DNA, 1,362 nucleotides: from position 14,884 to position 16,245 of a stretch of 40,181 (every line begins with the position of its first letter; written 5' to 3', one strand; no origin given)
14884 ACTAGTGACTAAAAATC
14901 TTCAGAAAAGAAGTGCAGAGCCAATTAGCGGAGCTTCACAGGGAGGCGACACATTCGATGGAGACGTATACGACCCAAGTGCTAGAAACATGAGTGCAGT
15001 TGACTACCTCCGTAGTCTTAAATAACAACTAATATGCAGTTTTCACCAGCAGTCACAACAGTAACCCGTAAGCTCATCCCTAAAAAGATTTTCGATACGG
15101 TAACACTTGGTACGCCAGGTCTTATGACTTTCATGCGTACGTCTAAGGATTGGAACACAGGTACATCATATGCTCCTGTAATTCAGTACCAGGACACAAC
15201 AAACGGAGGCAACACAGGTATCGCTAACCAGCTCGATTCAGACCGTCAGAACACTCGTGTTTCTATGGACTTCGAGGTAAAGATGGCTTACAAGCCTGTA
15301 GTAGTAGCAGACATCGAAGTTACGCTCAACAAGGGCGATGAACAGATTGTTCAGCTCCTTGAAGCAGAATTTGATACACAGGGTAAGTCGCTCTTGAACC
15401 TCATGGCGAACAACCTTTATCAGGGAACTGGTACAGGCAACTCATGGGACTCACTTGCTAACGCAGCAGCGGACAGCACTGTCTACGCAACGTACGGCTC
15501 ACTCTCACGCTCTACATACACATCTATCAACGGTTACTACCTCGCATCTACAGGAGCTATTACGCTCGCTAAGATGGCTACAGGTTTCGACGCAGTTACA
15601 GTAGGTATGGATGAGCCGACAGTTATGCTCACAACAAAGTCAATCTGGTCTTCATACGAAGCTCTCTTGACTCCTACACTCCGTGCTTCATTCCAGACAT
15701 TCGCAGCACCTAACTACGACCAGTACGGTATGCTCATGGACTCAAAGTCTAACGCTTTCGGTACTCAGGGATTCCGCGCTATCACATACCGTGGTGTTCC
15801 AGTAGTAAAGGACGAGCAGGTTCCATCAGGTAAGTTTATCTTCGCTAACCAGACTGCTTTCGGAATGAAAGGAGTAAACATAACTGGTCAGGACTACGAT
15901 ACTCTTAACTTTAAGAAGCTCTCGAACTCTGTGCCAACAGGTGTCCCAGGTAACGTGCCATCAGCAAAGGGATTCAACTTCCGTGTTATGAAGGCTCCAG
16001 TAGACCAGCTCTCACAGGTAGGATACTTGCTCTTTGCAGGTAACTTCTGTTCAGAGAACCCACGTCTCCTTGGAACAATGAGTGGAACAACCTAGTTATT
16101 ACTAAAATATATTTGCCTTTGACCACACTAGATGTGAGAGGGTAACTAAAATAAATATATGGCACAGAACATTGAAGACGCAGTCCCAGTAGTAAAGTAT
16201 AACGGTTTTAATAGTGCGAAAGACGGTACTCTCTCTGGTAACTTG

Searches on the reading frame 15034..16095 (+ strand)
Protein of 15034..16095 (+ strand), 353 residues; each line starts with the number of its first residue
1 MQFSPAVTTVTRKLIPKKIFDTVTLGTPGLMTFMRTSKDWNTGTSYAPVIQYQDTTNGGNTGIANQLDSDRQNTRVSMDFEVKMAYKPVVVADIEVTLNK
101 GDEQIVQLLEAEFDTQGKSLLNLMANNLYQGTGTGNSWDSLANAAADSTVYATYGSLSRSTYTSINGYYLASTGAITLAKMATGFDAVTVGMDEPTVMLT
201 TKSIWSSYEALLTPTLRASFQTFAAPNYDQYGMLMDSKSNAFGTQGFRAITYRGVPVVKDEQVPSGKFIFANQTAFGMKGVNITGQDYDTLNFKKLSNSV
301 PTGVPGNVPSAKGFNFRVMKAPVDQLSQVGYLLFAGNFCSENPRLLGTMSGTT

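Call 39: search_protein_families(library=phrogs, proteins=[window:15034-16095:+], max_evalue=0.001)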
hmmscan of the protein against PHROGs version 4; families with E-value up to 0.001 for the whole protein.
window:15034-16095:+ (353 aa): 1 family
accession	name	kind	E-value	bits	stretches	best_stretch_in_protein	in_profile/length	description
phrog_9953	-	head and packaging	2.7e-27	97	1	7-348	12-325/329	major head protein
